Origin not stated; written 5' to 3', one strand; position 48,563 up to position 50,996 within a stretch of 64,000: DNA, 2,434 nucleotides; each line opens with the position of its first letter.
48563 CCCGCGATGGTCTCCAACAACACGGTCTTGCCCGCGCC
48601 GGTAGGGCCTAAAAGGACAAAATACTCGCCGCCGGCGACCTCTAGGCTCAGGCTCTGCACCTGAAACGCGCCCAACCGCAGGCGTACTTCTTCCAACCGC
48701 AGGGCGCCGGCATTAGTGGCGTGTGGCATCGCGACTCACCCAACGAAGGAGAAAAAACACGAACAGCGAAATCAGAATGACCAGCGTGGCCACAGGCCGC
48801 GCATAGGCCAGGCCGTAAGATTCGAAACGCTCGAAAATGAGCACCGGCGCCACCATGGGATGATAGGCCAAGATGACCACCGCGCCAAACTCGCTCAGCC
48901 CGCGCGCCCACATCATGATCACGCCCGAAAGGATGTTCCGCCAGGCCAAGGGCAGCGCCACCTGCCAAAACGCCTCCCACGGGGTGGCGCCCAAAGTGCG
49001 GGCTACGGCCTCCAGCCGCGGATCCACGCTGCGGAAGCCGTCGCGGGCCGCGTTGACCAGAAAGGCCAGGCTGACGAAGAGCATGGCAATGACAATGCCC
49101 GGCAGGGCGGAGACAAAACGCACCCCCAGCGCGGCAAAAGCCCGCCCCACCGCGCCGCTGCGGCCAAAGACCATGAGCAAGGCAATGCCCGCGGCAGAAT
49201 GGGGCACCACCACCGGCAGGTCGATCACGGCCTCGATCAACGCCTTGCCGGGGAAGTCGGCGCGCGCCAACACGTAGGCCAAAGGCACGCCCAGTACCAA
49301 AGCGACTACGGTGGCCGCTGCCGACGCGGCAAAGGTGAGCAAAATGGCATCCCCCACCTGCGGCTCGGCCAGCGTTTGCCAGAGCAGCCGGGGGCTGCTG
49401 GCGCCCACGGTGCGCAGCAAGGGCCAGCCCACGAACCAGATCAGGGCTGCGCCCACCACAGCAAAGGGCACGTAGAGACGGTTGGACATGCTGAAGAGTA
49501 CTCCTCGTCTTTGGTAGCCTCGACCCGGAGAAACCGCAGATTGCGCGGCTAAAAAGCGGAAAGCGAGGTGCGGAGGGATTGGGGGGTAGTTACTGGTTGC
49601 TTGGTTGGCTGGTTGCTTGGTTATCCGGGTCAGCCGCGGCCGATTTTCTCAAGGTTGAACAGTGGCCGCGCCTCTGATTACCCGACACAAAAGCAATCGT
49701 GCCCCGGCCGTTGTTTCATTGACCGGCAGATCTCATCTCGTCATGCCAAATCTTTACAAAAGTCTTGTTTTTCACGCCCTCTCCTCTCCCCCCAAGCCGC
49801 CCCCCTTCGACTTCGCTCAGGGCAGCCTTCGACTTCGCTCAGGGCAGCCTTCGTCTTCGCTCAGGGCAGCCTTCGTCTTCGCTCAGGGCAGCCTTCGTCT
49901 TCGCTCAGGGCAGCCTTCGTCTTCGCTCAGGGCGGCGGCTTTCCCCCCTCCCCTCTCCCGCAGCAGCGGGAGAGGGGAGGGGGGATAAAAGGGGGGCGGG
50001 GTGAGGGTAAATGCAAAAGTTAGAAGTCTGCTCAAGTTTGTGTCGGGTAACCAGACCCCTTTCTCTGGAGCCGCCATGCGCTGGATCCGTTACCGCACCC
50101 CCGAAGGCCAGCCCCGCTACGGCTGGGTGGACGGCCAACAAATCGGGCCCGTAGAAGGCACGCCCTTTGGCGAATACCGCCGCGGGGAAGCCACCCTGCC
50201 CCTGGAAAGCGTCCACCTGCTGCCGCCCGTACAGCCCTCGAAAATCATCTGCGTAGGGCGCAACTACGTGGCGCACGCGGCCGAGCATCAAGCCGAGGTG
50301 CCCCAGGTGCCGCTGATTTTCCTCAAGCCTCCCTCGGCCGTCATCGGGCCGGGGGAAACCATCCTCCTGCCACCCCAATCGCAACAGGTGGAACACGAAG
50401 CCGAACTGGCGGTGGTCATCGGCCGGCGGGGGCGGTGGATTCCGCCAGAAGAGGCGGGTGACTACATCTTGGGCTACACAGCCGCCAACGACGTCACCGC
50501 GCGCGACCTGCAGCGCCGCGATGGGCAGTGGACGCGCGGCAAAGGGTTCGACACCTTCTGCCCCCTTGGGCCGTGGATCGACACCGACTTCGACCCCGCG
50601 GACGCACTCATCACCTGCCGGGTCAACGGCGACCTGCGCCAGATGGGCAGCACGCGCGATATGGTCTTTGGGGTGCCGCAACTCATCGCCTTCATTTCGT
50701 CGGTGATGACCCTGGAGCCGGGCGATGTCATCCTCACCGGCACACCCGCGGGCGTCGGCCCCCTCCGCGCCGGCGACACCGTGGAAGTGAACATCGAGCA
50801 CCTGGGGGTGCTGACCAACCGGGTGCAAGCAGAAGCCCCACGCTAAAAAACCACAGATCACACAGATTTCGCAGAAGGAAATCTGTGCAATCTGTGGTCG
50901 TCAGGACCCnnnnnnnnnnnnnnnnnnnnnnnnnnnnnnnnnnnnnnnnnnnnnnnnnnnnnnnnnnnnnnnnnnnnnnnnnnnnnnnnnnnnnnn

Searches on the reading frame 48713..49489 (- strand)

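Call 12: search_protein_families(library=pfam, proteins=[window:48713-49489:-], max_evalue=0.001)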
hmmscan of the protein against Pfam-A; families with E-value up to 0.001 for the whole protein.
window:48713-49489:- (258 aa): 1 family
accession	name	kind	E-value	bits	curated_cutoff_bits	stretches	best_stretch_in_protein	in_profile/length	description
PF00528.27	BPD_transp_1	-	9.8e-16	58.5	26.4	1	67-254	1-181/184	Binding-protein-dependent transport system inner membrane component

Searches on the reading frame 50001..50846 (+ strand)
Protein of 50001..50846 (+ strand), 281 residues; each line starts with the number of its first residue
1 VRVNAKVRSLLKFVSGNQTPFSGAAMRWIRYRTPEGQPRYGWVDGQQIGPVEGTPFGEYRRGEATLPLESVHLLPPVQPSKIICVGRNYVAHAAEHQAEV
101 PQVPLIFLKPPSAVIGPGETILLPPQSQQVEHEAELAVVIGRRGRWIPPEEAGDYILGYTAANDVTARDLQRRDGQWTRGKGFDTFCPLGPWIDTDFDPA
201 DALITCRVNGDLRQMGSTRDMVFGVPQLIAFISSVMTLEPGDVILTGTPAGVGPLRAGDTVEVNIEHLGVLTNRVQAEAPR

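Call 12: search_protein_families(library=pfam, proteins=[window:50001-50846:+], max_evalue=0.001)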
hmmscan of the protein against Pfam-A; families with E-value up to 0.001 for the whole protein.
window:50001-50846:+ (281 aa): 2 families
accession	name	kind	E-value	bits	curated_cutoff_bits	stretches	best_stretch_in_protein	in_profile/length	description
PF01557.24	FAA_hydrolase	-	2.1e-75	253.5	23.9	1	81-276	1-214/214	Fumarylacetoacetate (FAA) hydrolase C-terminal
PF10370.14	Rv2993c-like_N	-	1.3e-15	58.4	21.3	1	26-76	1-50/50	Rv2993c-like, N-terminal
